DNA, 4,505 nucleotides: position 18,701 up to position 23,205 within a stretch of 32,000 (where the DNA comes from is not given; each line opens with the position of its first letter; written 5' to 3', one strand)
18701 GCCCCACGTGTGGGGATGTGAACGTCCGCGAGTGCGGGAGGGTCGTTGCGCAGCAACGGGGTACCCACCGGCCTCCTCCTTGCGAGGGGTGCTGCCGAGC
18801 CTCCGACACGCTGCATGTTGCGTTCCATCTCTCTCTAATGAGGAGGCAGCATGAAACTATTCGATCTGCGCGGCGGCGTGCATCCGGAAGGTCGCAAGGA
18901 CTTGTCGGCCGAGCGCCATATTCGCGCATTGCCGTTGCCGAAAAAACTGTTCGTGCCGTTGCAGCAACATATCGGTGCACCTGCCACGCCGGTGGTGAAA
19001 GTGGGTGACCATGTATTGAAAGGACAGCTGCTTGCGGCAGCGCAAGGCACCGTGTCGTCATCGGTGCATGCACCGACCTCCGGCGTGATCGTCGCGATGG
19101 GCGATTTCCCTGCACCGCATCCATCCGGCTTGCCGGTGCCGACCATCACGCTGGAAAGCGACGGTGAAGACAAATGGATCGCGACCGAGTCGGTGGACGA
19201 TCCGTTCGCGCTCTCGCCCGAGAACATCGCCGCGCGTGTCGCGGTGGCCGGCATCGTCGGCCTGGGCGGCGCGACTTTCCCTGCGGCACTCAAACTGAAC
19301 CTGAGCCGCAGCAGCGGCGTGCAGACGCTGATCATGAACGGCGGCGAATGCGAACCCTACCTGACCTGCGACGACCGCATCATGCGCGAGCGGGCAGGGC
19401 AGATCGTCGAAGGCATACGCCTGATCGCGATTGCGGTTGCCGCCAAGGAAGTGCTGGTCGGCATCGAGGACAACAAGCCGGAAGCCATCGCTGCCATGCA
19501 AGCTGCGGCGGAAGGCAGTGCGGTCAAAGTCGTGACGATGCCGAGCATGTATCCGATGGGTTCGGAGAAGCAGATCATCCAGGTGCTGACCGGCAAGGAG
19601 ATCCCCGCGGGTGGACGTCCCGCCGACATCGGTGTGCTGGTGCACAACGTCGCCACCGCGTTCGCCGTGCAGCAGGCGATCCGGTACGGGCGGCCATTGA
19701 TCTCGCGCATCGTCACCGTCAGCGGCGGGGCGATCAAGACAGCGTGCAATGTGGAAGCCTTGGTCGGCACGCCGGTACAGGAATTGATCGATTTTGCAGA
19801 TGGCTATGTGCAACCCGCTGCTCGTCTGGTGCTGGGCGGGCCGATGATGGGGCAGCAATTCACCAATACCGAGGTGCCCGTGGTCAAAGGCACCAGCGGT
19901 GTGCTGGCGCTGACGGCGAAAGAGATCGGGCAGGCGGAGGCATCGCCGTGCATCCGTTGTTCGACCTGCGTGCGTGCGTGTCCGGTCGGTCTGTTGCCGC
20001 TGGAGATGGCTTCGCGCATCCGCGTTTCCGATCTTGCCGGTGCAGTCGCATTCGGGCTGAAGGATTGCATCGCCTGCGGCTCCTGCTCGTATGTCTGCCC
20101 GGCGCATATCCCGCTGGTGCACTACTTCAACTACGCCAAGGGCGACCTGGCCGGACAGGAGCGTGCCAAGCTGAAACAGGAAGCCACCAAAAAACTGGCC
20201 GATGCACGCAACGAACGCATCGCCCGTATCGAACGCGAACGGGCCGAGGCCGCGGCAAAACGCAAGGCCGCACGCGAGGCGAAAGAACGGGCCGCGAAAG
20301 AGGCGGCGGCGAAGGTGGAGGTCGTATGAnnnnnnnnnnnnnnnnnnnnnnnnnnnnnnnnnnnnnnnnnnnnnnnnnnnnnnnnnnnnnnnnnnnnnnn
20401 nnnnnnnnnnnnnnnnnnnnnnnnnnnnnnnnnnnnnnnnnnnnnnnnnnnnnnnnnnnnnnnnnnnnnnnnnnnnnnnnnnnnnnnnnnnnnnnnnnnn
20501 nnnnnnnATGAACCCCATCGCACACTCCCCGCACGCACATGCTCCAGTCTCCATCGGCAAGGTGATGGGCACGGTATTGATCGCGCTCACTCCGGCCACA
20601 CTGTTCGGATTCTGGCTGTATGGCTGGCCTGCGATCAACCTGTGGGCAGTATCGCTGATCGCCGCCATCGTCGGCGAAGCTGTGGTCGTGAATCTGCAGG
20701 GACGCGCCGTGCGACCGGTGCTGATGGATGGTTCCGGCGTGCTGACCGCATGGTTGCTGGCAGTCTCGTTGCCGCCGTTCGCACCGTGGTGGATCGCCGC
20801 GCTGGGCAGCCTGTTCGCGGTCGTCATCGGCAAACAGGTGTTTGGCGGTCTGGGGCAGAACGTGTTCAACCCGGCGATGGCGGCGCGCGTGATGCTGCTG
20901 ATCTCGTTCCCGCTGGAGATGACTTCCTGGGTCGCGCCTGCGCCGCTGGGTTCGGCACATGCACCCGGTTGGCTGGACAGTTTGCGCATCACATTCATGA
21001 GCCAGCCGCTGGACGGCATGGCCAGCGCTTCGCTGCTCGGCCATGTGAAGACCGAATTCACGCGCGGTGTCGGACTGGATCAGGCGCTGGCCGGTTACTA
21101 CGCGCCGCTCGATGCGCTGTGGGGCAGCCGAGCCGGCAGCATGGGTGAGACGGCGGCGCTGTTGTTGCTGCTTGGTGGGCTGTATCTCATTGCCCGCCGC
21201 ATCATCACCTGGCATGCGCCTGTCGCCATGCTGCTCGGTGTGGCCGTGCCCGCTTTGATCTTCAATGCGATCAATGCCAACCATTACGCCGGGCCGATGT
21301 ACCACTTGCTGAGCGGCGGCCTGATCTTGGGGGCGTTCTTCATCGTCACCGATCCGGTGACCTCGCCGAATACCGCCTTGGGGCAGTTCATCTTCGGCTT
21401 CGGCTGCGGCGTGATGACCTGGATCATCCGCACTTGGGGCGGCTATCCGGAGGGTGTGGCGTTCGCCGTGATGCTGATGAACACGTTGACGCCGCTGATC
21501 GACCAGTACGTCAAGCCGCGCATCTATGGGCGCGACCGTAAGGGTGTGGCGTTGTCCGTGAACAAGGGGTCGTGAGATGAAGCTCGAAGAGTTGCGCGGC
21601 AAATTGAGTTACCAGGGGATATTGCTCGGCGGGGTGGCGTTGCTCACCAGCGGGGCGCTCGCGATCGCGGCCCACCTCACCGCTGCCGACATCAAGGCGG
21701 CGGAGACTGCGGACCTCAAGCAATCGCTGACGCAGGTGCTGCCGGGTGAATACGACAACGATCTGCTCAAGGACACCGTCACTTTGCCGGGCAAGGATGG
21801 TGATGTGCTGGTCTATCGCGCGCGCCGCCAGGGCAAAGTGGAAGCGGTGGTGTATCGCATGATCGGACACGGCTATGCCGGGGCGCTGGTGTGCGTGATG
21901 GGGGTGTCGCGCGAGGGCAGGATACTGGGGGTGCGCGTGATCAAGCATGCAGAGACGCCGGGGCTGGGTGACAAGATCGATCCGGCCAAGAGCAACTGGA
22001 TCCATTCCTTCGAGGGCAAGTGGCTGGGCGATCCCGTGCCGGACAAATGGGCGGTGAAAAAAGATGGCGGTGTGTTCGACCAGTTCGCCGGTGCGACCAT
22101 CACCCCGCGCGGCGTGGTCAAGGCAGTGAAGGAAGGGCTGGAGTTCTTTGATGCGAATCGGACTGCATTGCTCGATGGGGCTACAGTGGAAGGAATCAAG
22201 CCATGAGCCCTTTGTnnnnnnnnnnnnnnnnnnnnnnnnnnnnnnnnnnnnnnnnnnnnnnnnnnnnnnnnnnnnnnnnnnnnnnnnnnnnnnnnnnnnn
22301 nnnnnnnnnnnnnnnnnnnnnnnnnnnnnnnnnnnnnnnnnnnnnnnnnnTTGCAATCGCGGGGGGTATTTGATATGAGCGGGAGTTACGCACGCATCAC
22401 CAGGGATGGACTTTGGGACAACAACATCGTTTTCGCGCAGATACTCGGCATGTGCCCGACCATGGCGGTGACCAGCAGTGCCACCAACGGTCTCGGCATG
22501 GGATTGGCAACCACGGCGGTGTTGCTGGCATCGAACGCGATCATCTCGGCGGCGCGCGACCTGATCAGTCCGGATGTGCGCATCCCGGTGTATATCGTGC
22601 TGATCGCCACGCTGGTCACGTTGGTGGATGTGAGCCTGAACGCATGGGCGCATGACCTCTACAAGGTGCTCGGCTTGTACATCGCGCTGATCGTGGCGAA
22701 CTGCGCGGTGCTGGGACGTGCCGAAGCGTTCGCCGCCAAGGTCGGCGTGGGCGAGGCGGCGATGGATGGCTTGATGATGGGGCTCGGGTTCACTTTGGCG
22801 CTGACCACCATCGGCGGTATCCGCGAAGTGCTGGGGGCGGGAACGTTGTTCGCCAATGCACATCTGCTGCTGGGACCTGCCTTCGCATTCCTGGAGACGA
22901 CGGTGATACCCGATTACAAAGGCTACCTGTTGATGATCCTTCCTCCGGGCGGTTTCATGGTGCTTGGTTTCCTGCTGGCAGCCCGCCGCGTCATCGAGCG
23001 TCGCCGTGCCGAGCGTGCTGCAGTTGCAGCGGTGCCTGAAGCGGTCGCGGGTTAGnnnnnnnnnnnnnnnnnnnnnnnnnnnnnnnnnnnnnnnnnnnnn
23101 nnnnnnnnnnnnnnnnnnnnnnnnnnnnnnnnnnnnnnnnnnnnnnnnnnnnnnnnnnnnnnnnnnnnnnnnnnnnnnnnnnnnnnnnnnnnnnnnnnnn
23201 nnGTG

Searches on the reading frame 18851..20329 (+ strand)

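Call 3: search_protein_families(library=ncbifam, proteins=[window:18851-20329:+])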
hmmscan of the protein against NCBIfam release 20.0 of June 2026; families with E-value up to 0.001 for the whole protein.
window:18851-20329:+ (492 aa): 30 families (the best 25 are shown)
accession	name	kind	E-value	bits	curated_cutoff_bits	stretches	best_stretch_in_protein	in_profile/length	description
NF003454.1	PRK05035.1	equivalog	1.5e-180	601.3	345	1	2-485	2-492/556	electron transport complex subunit RsxC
TIGR01945.1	rnfC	subfamily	2.3e-177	589.9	245.95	1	3-435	1-433/435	RnfABCDGE type electron transport complex subunit C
NF041837.1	rnfC_Methano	equivalog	1.9e-57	195.1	650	2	227-437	221-430/438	Rnf electron transport complex subunit RnfC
TIGR04481.1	PR_assoc_PrdC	equivalog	2.3e-51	174.9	490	1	35-354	3-305/425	proline reductase-associated electron transfer protein PrdC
TIGR01959.1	nuoF_fam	equivalog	2e-12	46.2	558.65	1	121-221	33-135/410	NADH-quinone oxidoreductase subunit NuoF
NF003761.0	PRK05352.1-4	equivalog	2.7e-11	42.8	450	1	24-340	23-315/449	Na(+)-translocating NADH-quinone reductase subunit A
NF010120.0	PRK13596.1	equivalog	8.9e-10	37.7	389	1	119-220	36-140/433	NADH-quinone oxidoreductase subunit NuoF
TIGR01971.1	NuoI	subfamily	3.3e-08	33.2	113.05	1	341-429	22-107/121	NADH-quinone oxidoreductase, chain I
TIGR00314.1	cdhA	equivalog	4.9e-08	31.2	781.3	1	362-443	396-476/784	CO dehydrogenase/acetyl-CoA synthase complex subunit alpha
NF009053.0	PRK12387.1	subfamily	9.7e-07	28.7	204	1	363-441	36-114/180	formate hydrogenlyase complex iron-sulfur subunit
NF006076.0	PRK08222.1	equivalog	1.4e-06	28.2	270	1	362-478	35-143/181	hydrogenase 4 subunit H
NF004536.0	PRK05888.1-1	equivalog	2.9e-06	26.7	212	1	336-427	32-121/180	NADH-quinone oxidoreductase subunit NuoI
NF004538.0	PRK05888.1-4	equivalog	3.6e-06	26.7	135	1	336-432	35-129/162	NADH-quinone oxidoreductase subunit NuoI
NF045874.1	Vhu_polyferre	exception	4e-06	25.8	600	1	357-432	22-88/381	F420-non-reducing hydrogenase associated-polyferredoxin VhuB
NF007205.0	PRK09626.1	equivalog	4.3e-06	26.7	93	1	363-440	15-93/105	2-oxoglutarate-acceptor oxidoreductase subunit OorD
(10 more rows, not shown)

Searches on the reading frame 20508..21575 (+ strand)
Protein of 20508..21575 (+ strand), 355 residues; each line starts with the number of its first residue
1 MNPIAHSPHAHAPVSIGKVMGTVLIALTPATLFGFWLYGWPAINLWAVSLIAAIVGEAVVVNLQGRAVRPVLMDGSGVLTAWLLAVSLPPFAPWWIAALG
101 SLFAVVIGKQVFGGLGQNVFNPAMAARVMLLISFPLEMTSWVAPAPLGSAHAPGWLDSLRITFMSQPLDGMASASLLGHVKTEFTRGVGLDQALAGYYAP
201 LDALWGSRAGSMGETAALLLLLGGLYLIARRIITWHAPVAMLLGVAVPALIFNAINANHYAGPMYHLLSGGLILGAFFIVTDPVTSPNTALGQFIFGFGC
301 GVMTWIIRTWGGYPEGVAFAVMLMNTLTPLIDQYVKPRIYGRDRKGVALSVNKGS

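Call 3: search_protein_families(library=ncbifam, proteins=[window:20508-21575:+])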
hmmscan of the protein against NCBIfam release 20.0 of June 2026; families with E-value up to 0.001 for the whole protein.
window:20508-21575:+ (355 aa): 6 families
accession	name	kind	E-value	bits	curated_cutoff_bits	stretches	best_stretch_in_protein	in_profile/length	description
TIGR01946.1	rnfD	subfamily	8.2e-111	370.5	207.05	1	7-342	1-327/327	RnfABCDGE type electron transport complex subunit D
NF002011.0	PRK00816.1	equivalog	1.2e-98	330.5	415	1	4-344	5-351/352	electron transport complex subunit RsxD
NF003756.0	PRK05349.1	equivalog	6.6e-58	196.5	414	1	47-336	126-393/406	NADH:ubiquinone reductase (Na(+)-transporting) subunit B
TIGR01937.1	nqrB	equivalog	2.7e-53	181.4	349.9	1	75-335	149-405/413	NADH:ubiquinone reductase (Na(+)-transporting) subunit B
NF041838.1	rnfD_Methano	equivalog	6.9e-47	160.2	400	2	4-144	5-143/285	Rnf electron transport complex subunit RnfD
NF002181.0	PRK01024.1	equivalog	8e-40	137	792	2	172-336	316-495/503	Na(+)-transporting NADH-quinone reductase subunit B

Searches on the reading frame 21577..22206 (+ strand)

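Call 3: search_protein_families(library=ncbifam, proteins=[window:21577-22206:+])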
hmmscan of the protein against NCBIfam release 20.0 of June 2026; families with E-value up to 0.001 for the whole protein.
window:21577-22206:+ (209 aa): 14 families
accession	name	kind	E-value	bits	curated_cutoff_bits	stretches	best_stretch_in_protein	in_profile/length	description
TIGR01947.1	rnfG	subfamily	3.1e-55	187.2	102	1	14-192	1-186/187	RnfABCDGE type electron transport complex subunit G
NF002519.0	PRK01908.1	equivalog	2e-53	181.2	178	1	12-199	7-200/209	electron transport complex subunit RsxG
NF045876.1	RnfG_DVU2794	exception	1.6e-24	86.5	205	1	20-194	14-182/190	RnfABCDGE type electron transport complex subunit G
NF041840.1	rnfG_Methano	equivalog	4.7e-17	62.2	230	1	21-189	19-182/189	Rnf electron transport complex subunit RnfG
NF003749.0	PRK05346.1-5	equivalog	1.9e-11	43.8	255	1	65-184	113-238/261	Na(+)-translocating NADH-quinone reductase subunit C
TIGR01938.1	nqrC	equivalog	9.3e-10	38.5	144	1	83-191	129-245/251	NADH:ubiquinone reductase (Na(+)-transporting) subunit C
NF003747.0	PRK05346.1-2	equivalog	1.6e-08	34.1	336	1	44-185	89-236/260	Na(+)-translocating NADH-quinone reductase subunit C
NF003746.0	PRK05346.1-1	equivalog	9.7e-07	28.2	337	1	77-183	126-239/264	Na(+)-translocating NADH-quinone reductase subunit C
NF003752.0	PRK05346.2-3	equivalog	3.1e-05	23.2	617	1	84-148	169-232/316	Na(+)-translocating NADH-quinone reductase subunit C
NF003753.0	PRK05346.2-4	equivalog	4.6e-05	22.9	329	1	77-191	116-239/249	Na(+)-translocating NADH-quinone reductase subunit C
NF003750.0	PRK05346.2-1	equivalog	0.00012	21.7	352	1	78-192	101-219/225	Na(+)-translocating NADH-quinone reductase subunit C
NF003754.0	PRK05346.2-5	equivalog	0.00028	20.3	677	0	85-148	175-237/320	Na(+)-translocating NADH-quinone reductase subunit C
NF003751.0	PRK05346.2-2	equivalog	0.00041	19.5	630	0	87-148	175-235/320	Na(+)-translocating NADH-quinone reductase subunit C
NF003755.0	PRK05346.2-6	equivalog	0.00066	18.6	563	0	88-150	169-230/310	Na(+)-translocating NADH-quinone reductase subunit C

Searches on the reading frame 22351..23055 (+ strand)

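Call 3: search_protein_families(library=ncbifam, proteins=[window:22351-23055:+])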
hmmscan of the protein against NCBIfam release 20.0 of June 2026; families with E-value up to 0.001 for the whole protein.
window:22351-23055:+ (234 aa): 11 families
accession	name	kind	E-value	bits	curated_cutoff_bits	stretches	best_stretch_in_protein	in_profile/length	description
NF009070.0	PRK12405.1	subfamily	5e-91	304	184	1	13-227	4-218/231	electron transport complex subunit RsxE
TIGR01948.1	rnfE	subfamily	2.3e-78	262.3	213.4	1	16-217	3-195/196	RnfABCDGE type electron transport complex subunit E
NF041839.1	rnfE_Methano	equivalog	6.5e-50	169.7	350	1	20-221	9-197/203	Rnf electron transport complex subunit RnfE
NF006777.0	PRK09292.1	equivalog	9e-49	166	235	1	14-222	8-208/209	NADH:ubiquinone reductase (Na(+)-transporting) subunit D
TIGR01939.1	nqrD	equivalog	5.8e-44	150.4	244.85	1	12-219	5-205/207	NADH:ubiquinone reductase (Na(+)-transporting) subunit D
TIGR01943.1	rnfA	subfamily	1.6e-23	84.1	229.3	1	23-184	13-177/190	RnfABCDGE type electron transport complex subunit A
NF003481.0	PRK05151.1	equivalog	3.1e-20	73.2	240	1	24-164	15-161/193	electron transport complex subunit RsxA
NF041835.1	rnfA_Methano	equivalog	6.4e-18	65.9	300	1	15-160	8-159/195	Rnf electron transport complex subunit RnfA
TIGR01940.1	nqrE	equivalog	2.8e-15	57.2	247.55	1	23-161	13-167/200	NADH:ubiquinone reductase (Na(+)-transporting) subunit E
NF002200.0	PRK01061.1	equivalog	1.1e-09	38.2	351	1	24-167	22-183/250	Na(+)-translocating NADH-quinone reductase subunit E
NF009108.0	PRK12456.1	equivalog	2.2e-09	37.8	398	1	9-161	1-165/199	Na(+)-translocating NADH-quinone reductase subunit E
